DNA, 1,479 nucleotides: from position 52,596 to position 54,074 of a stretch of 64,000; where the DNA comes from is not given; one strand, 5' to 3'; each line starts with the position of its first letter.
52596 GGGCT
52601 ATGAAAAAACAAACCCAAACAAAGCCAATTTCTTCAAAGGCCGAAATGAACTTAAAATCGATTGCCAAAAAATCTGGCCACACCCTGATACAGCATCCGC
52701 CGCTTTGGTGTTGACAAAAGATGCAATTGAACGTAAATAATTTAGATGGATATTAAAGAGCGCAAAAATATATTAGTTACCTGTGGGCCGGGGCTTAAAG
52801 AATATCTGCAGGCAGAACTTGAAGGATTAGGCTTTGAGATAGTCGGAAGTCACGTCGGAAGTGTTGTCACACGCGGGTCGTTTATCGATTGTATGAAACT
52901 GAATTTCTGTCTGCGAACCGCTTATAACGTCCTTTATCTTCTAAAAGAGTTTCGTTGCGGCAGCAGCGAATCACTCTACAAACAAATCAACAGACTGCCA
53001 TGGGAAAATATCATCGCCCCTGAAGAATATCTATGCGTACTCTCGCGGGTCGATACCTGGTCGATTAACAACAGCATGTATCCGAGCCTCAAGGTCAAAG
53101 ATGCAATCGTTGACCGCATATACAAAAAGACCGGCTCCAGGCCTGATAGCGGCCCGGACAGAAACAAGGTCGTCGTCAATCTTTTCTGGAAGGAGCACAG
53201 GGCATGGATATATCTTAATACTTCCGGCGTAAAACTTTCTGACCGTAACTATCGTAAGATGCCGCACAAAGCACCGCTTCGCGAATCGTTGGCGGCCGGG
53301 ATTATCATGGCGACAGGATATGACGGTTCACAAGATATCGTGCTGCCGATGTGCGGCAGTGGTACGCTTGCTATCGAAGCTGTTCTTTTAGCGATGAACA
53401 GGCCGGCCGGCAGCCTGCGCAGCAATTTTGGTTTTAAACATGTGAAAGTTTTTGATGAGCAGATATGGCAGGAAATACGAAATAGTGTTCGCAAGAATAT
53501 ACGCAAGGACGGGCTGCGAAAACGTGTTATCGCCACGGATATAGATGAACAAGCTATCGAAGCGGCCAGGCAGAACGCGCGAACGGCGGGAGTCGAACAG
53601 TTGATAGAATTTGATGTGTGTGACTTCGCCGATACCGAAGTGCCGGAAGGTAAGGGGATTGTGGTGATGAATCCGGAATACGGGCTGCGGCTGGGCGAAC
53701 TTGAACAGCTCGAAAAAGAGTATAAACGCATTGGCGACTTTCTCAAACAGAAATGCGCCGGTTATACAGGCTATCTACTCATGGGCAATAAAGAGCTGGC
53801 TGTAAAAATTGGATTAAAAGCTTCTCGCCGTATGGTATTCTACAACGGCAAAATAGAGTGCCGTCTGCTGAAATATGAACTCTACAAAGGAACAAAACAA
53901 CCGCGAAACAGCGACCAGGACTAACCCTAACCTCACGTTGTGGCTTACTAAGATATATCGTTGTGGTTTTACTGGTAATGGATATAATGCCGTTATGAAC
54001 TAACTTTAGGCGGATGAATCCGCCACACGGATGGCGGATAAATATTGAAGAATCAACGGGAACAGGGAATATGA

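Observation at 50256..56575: The convergent rlmL-like/typA junction is present twice, each copy with different conflict-type cargo (variable hotspot caught in duplicate)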

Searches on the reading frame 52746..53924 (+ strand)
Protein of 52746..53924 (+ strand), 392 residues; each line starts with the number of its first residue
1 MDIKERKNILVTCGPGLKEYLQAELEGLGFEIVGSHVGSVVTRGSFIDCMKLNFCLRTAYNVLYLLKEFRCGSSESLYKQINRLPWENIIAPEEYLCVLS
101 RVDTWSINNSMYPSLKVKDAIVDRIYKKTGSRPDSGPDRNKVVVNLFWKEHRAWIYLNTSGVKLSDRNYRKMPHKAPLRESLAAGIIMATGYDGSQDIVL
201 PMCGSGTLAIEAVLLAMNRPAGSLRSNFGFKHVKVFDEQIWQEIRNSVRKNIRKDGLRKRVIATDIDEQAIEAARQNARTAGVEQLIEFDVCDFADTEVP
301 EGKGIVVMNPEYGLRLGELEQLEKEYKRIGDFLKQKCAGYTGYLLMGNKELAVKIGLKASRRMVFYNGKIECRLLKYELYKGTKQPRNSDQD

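Call 9: search_protein_families(library=pfam, proteins=[window:52746-53924:+], max_evalue=0.01)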
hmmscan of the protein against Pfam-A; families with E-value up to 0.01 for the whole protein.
window:52746-53924:+ (392 aa): 9 families
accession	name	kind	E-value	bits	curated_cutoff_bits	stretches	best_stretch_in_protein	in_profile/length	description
PF01170.24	UPF0020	-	5e-40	137.7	22.3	1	167-374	1-195/197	RMKL-like, methyltransferase domain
PF22020.1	RlmL_1st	-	2.3e-09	37.5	27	1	9-63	2-55/55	RlmL ferredoxin-like domain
PF02926.22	THUMP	-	3.4e-08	34.2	20.6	1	74-157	4-83/84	THUMP domain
PF13649.12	Methyltransf_25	-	5.8e-05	24.1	27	1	256-334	20-94/97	Methyltransferase domain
PF06325.19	PrmA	-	0.00023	21.2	22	1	259-291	185-215/296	Ribosomal protein L11 methyltransferase (PrmA)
PF13847.12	Methyltransf_31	-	0.00033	20.8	27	1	254-298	24-67/145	Methyltransferase domain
PF08241.18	Methyltransf_11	-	0.0031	18.6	21.2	1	252-302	14-59/95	Methyltransferase domain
PF05175.20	MTS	-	0.0042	17.2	23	1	258-310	55-106/170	Methyltransferase small domain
PF09445.16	Methyltransf_15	-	0.0091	16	22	0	259-296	23-60/165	RNA cap guanine-N2 methyltransferase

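Call 13: find_encoding_contigs(protein=window:52746-53924:+, flank=10000, max_places=10)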
Protein window:52746-53924:+ (392 aa): no gene with exactly this product is on record in the collection.

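Call 14: find_homologous_proteins(query=window:52746-53924:+, max_evalue=1e-30)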
Query window:52746-53924:+ (392 aa): 7910 proteins with E <= 1e-30 among 8000 candidates; the best 120 are listed.
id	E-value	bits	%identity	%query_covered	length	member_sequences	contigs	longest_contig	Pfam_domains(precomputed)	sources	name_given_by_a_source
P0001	2.9e-251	851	95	100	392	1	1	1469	PF02926.23,PF01170.25,PF22020.3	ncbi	-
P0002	1.0e-250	849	95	100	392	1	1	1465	PF02926.23,PF01170.25,PF22020.3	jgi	-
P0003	8.0e-248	840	94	99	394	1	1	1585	PF02926.23,PF01170.25,PF22020.3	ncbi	-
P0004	5.7e-247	837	95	98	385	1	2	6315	PF02926.23,PF01170.25,PF22020.3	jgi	-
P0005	1.9e-245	832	93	98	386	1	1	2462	PF02926.23,PF01170.25,PF22020.3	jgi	-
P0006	1.4e-244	829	94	98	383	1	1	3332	PF02926.23,PF01170.25,PF22020.3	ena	-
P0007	4.3e-243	824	92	100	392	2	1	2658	PF02926.23,PF01170.25,PF22020.3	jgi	jgi:putative N6-adenine-specific DNA methylase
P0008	3.0e-241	818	93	98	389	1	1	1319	PF02926.23,PF01170.25,PF22020.3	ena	-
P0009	6.4e-240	814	90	100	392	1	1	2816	PF02926.23,PF01170.25,PF22020.3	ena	-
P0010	5.2e-239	811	89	100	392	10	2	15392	PF02926.23,PF01170.25,PF22020.3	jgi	jgi:putative N6-adenine-specific DNA methylase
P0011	1.7e-236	802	88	100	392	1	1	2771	PF02926.23,PF01170.25,PF22020.3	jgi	jgi:putative N6-adenine-specific DNA methylase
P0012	2.6e-236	802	88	100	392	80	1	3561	PF02926.23,PF01170.25,PF22020.3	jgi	-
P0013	2.1e-235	799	88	100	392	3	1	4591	PF02926.23,PF01170.25,PF22020.3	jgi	-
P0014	2.1e-229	779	86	98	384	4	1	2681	PF02926.23,PF01170.25,PF22020.3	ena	-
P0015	7.8e-229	777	84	100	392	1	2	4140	PF02926.23,PF01170.25,PF22020.3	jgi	jgi:putative N6-adenine-specific DNA methylase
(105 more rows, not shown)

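Call 15: find_related_loci(query=window:52746-53924:+, collection=genome_contigs, flank=10000)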
Query window:52746-53924:+ (392 aa) in genome_contigs; peptide patterns used: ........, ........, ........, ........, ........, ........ (x = any residue, [..] = any of these).
103 stretches matched a pattern; 73 encode a relative of the query (tblastn E <= 1e-3); 73 distinct loci.
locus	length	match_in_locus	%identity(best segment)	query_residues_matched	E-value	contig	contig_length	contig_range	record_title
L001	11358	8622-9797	96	1-392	0e+0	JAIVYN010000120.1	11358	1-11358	MAG: Candidatus Aegiribacteria sp. isolate SFP3_RS_05_5 NODE_2212_length_11358_cov_4.381622, whole genome shotgun sequen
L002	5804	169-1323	96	1-385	0e+0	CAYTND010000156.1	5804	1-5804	MAG TPA_asm: uncultured Pirellulales bacterium isolate binchicken_co121_5 genome assembly, contig: NODE_13954_length_580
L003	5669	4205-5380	93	1-392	0e+0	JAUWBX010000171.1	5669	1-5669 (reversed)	MAG: Phycisphaerae bacterium isolate CSMAG_2123 CSMAG_2123_k141_942905_length_5669_cov_6.0000, whole genome shotgun sequ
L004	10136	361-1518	95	1-386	0e+0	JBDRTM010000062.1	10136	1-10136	MAG: Planctomycetota bacterium isolate MEGAHIT-group-3.76 k141_121425, whole genome shotgun sequence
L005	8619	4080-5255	90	1-392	0e+0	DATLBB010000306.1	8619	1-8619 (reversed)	MAG TPA_asm: Sedimentisphaerales bacterium isolate SMAG_U14287 k141_3433588, whole genome shotgun sequence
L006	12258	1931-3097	90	1-389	0e+0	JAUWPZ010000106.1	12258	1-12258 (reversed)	MAG: Sedimentisphaerales bacterium isolate CSMAG_2489 CSMAG_2489_k141_23296_length_12258_cov_17.6243, whole genome shotg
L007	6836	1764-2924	87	1-387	0e+0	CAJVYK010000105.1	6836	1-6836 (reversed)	TPA_asm: uncultured bacterium isolate DRR093005_bin.34_MetaBAT_v2.12.1_MAG genome assembly, contig: NODE_4274_length_683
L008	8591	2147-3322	86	1-392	0e+0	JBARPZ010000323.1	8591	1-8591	MAG: Sedimentisphaerales bacterium isolate MFD13424_ilm_asm_bin26 k127_79475, whole genome shotgun sequence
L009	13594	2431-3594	86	1-388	0e+0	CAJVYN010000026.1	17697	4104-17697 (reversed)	TPA_asm: uncultured bacterium isolate DRR093003_bin.2_MetaBAT_v2.12.1_MAG genome assembly, contig: NODE_679_length_17697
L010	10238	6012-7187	84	1-392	0e+0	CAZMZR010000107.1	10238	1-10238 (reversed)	MAG TPA_asm: uncultured Pirellulales bacterium isolate binchicken_co34_522 genome assembly, contig: NODE_11421_length_10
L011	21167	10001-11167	86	1-388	0e+0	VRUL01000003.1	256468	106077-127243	MAG: Planctomycetota bacterium isolate MohnsGC08_bin191 NODE_3_length_256468_cov_48.712884, whole genome shotgun sequenc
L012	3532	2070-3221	82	1-384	0e+0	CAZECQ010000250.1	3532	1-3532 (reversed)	MAG TPA_asm: uncultured Pirellulales bacterium isolate binchicken_co334_241 genome assembly, contig: NODE_57464_length_3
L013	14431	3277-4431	79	1-385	0e+0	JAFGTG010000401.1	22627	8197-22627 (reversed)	MAG: Sedimentisphaerales bacterium isolate Zod_Metabat.96 k87_8641793, whole genome shotgun sequence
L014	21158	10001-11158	79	1-386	0e+0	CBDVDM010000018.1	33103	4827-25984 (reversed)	MAG TPA_asm: uncultured bacterium isolate SRR21487743_binner13_Refined_34 genome assembly, contig: ERZ25748485.186, whol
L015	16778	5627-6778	79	1-384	0e+0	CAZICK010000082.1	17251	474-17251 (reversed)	MAG TPA_asm: uncultured Pirellulales bacterium isolate binchicken_co234_319 genome assembly, contig: NODE_1872_length_17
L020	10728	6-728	87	152-392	7e-143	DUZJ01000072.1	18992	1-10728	MAG TPA_asm: Planctomycetota bacterium isolate MAG_11118_pl_115 Ga0114922_10002061, whole genome shotgun sequence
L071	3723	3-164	85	339-392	2e-24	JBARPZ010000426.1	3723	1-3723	MAG: Sedimentisphaerales bacterium isolate MFD13424_ilm_asm_bin26 k127_292950, whole genome shotgun sequence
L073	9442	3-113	95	356-392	3e-16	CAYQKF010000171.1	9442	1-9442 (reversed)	MAG TPA_asm: uncultured Pirellulales bacterium isolate SRP068000_co2_145 genome assembly, contig: NODE_8605_length_9442_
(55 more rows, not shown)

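Call 48: search_protein_families(library=pfam, proteins=[L001:10130-11095:+, L002:1589-2488:+, L002:2854-3360:+, L002:3566-4372:-, L004:1566-2597:-, L008:3554-4852:+, L008:4863-5657:+, L008:5772-6290:+, L006:3124-3648:-], max_evalue=0.001)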
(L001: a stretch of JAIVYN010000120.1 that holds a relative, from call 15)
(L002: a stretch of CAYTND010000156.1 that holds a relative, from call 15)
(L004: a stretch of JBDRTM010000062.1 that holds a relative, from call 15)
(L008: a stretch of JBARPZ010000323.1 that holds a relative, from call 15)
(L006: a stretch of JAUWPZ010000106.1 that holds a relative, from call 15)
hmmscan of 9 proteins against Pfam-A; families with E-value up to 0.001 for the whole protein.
L001:10130-11095:+ (321 aa): 1 family
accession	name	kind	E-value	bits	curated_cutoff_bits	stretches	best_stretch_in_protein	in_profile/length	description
PF04471.18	Mrr_cat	-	8.6e-08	32.7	21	1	10-96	5-84/115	Restriction endonuclease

L002:1589-2488:+ (299 aa): 1 family
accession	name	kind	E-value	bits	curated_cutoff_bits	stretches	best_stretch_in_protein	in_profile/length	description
PF02498.22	Bro-N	-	9.1e-10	39.5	25.6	1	36-127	7-93/96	BRO family, N-terminal domain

L002:2854-3360:+ (168 aa): 0 families

L002:3566-4372:- (268 aa): 0 families

L004:1566-2597:- (343 aa): 2 families
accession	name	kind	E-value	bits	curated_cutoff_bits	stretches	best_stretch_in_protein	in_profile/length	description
PF04055.27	Radical_SAM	-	4.1e-20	73.1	29.5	1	107-267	2-159/166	Radical SAM superfamily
PF21016.3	RlmN_N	-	3.6e-06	27.1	24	1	4-59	2-57/60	Ribosomal RNA large subunit methyltransferase N-terminal domain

L008:3554-4852:+ (432 aa): 2 families
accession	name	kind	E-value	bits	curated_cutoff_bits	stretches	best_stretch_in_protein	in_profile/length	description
PF01555.25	N6_N4_Mtase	-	1.8e-13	51.4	26.7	1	36-88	162-213/221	DNA methylase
PF01170.24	UPF0020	-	1.8e-07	31.5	22.3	1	53-131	25-98/197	RMKL-like, methyltransferase domain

L008:4863-5657:+ (264 aa): 0 families

L008:5772-6290:+ (172 aa): 0 families

L006:3124-3648:- (174 aa): 0 families

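Call 50: search_protein_families(library=padloc, proteins=[L011:11663-12433:+, L011:13877-14773:+, L011:15147-15518:+, L073:353-739:+, L073:1727-2302:+, L071:350-3292:+, L007:3193-5220:+, L008:4863-5657:+, L002:3566-4372:-, L020:2112-2666:-], max_evalue=0.001)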
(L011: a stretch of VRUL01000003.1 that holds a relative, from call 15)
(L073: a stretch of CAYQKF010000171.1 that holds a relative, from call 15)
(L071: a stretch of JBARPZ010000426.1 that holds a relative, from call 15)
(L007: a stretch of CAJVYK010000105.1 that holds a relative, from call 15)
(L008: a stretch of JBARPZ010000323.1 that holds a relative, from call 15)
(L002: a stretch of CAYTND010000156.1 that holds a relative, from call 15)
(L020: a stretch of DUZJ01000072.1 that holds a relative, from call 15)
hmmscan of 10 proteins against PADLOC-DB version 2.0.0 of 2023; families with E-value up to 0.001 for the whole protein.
L011:11663-12433:+ (256 aa): 0 families

L011:13877-14773:+ (298 aa): 0 families

L011:15147-15518:+ (123 aa): 0 families

L073:353-739:+ (128 aa): 0 families

L073:1727-2302:+ (191 aa): 0 families

L071:350-3292:+ (980 aa): 7 families
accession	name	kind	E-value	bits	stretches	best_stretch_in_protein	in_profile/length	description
PDLC02209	QatA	-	1.7e-24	84.4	2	652-749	202-294/646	-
PDLC02210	QatA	-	9.7e-19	65.3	2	646-747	197-288/593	-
PDLC04959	PDC-S20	-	1e-17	62.9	2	442-522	18-93/464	-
PDLC02361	PifA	-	2.7e-17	60.6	2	442-530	16-104/720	PifA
PDLC04958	PDC-S20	-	2.9e-15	54.6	2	442-509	3-69/458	-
PDLC04957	PDC-S20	-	4.9e-14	50.6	2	442-509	5-78/446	-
PDLC04956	PDC-S20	-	5.3e-06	24.1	1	648-688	176-216/450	-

L007:3193-5220:+ (675 aa): 11 families
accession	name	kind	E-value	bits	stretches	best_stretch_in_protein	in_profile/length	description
PDLC03659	mREase_IV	-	1e-17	61.3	1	186-438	312-553/945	Type IV methyl-directed restriction enzyme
PDLC03658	mREase_IV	-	4.3e-17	59.1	1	186-438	311-545/953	Type IV methyl-directed restriction enzyme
PDLC02707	PbeA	-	8.3e-12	42.5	1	92-438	262-617/672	PbeA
PDLC02704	PbeA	-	3.9e-10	36.8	1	187-438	360-631/682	PbeA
PDLC04133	mad1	-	4.3e-09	34.5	1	6-63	1-58/60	mads_1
PDLC03049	REase_I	-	1.2e-07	28.2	1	191-281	261-359/807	Type I restriction enzyme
PDLC02705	PbeA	-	1.8e-05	21.1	1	349-438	530-620/691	PbeA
PDLC02870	DpdF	-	1.9e-05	21.4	1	344-437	226-319/534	DpdF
PDLC03928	PsyrT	-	2.6e-05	20.7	1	353-439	250-336/689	-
PDLC03047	REase_I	-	2.6e-05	20.2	1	203-438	447-703/1107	Type I restriction enzyme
PDLC02706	PbeA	-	6.6e-05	19.7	0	381-438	602-659/722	PbeA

L008:4863-5657:+ (264 aa): 1 family
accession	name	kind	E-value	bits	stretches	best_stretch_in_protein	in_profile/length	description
PDLC03404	REase_II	-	1e-115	383.5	1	4-261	2-259/260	Type II restriction enzyme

L002:3566-4372:- (268 aa): 0 families

L020:2112-2666:- (184 aa): 0 families

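Call 51: search_protein_families(library=pfam, proteins=[L011:11663-12433:+, L011:13877-14773:+, L011:15147-15518:+, L073:353-739:+, L073:1727-2302:+, L071:350-3292:+, L007:3193-5220:+, L011:12661-13095:+, L011:13207-13611:+, L020:1045-1518:+], max_evalue=0.001)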
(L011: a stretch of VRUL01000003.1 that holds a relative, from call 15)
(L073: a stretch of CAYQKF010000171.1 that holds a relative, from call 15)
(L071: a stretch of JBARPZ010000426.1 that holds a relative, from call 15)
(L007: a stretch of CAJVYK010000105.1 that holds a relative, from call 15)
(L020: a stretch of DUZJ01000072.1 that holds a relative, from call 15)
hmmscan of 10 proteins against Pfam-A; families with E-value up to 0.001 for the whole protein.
L011:11663-12433:+ (256 aa): 0 families

L011:13877-14773:+ (298 aa): 10 families
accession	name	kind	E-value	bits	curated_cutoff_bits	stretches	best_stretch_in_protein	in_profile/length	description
PF13428.12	TPR_14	-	6.2e-08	33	23.5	0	166-206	2-42/44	Tetratricopeptide repeat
PF07719.23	TPR_2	-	1.7e-06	28.1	27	0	240-270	2-32/34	Tetratricopeptide repeat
PF13181.12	TPR_8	-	6.8e-06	26.3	25.7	0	167-197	3-33/34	Tetratricopeptide repeat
PF00515.34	TPR_1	-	8.5e-06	25.8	27.8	0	166-197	2-33/34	Tetratricopeptide repeat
PF13431.12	TPR_17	-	1.2e-05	25.6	24.4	0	187-212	1-26/34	Tetratricopeptide repeat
PF13424.12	TPR_12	-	1.3e-05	25.7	30.1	0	241-270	5-76/77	Tetratricopeptide repeat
PF13176.12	TPR_7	-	2.5e-05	24.4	27.9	0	167-197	1-31/36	Tetratricopeptide repeat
PF13374.12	TPR_10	-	0.00022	21.5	27.5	0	241-270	4-33/42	Tetratricopeptide repeat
PF13429.12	TPR_15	-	0.00038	20.4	26.2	1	167-250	148-225/280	Tetratricopeptide repeat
PF14559.12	TPR_19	-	0.00057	20.6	25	0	177-211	3-37/68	Tetratricopeptide repeat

L011:15147-15518:+ (123 aa): 0 families

L073:353-739:+ (128 aa): 0 families

L073:1727-2302:+ (191 aa): 5 families
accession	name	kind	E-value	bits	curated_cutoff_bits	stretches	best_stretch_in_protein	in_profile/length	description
PF06414.18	Zeta_toxin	-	8e-09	35.7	22.3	1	56-146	82-175/199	Zeta toxin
PF13671.12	AAA_33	-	8.2e-08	33.1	27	1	4-129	1-132/143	AAA domain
PF13207.12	AAA_17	-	9.6e-06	26.4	27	1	9-117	2-122/136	AAA domain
PF00004.35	AAA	-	0.00029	21.7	21.2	1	6-39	2-35/131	ATPase family associated with various cellular activities (AAA)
PF01637.24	ATPase_2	-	0.00085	19.6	33.2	0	3-100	21-115/225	ATPase domain predominantly from Archaea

L071:350-3292:+ (980 aa): 2 families
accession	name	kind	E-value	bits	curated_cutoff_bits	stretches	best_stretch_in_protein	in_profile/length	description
PF07693.20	KAP_NTPase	-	9.9e-33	114.1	20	1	448-853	2-288/293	KAP family P-loop domain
PF13191.12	AAA_16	-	0.00017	22.6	32.6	0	446-496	4-58/167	AAA ATPase domain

L007:3193-5220:+ (675 aa): 5 families
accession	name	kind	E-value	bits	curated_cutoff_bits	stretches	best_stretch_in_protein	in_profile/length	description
PF04851.21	ResIII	-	4.1e-23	82.5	22.5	1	79-250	4-164/164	Type III restriction enzyme, res subunit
PF00271.37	Helicase_C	-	4.1e-14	53.2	23.5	1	333-438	4-109/110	Helicase conserved C-terminal domain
PF12728.13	HTH_17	-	9.3e-13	48.7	27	1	10-59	1-50/51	Helix-turn-helix domain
PF18766.7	SWI2_SNF2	-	5e-05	23.5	26.7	1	185-277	91-187/221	SWI2/SNF2 ATPase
PF00270.35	DEAD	-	0.0004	20.6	26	0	83-254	4-165/167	DEAD/DEAH box helicase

L011:12661-13095:+ (144 aa): 0 families

L011:13207-13611:+ (134 aa): 0 families

L020:1045-1518:+ (157 aa): 0 families

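Call 87: find_encoding_contigs(protein=P0004, flank=6000, max_places=4)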
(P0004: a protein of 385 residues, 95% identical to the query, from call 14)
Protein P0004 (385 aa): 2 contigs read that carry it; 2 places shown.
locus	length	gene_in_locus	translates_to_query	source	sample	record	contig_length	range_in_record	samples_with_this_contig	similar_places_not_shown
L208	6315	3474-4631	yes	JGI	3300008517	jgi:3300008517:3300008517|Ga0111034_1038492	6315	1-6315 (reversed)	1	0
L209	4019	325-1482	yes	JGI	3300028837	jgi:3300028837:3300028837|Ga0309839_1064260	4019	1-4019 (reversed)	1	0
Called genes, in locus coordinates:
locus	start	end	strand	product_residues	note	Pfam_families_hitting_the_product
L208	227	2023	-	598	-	PF00009:GTP_EFTU, PF03144:GTP_EFTU_D2, PF00679:EFG_C, PF06421:LepA_C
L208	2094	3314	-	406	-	PF00270:DEAD, PF04851:ResIII (weak), PF00271:Helicase_C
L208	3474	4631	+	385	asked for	PF22020:RlmL_1st, PF02926:THUMP, PF01170:UPF0020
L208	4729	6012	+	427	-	PF14279:HNH_5 (weak)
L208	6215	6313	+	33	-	?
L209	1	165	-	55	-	?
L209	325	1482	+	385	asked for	PF22020:RlmL_1st, PF02926:THUMP, PF01170:UPF0020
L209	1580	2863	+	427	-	PF14279:HNH_5 (weak)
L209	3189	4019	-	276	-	?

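Call 88: find_encoding_contigs(protein=P0006, flank=6000, max_places=4)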
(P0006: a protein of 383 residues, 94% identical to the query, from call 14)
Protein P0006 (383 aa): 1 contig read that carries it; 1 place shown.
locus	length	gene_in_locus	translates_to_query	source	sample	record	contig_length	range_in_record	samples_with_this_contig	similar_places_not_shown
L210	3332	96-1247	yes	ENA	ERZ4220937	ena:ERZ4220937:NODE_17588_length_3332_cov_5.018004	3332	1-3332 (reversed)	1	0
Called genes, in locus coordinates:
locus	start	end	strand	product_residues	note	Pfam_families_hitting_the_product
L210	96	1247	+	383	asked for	PF22020:RlmL_1st, PF02926:THUMP, PF01170:UPF0020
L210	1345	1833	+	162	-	-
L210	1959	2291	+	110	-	-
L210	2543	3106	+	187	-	-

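Call 90: search_protein_families(library=pfam, proteins=[L208:4729-6012:+, L210:1345-1833:+, L210:1959-2291:+, L210:2543-3106:+, L020:2112-2666:-, L005:5551-7578:-], max_evalue=0.001)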
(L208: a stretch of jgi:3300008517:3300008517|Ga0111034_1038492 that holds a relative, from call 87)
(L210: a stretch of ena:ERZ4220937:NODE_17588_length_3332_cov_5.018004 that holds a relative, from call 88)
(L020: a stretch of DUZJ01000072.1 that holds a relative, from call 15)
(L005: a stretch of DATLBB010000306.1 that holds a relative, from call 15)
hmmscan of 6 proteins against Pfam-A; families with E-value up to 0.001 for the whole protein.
L208:4729-6012:+ (427 aa): 1 family
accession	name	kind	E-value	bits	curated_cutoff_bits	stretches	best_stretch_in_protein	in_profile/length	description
PF14279.12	HNH_5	-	2.3e-07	31.1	27.5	1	17-58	11-54/56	HNH endonuclease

L210:1345-1833:+ (162 aa): 0 families

L210:1959-2291:+ (110 aa): 0 families

L210:2543-3106:+ (187 aa): 0 families

L020:2112-2666:- (184 aa): 0 families

L005:5551-7578:- (675 aa): 2 families
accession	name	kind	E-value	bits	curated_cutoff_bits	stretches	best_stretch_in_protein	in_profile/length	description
PF13810.12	DUF4185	-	1.2e-20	74.4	39.5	1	366-639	25-293/309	Domain of unknown function (DUF4185)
PF16396.11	DUF5005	-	5.7e-07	29.1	29.6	1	342-387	62-106/443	Domain of unknown function (DUF5005)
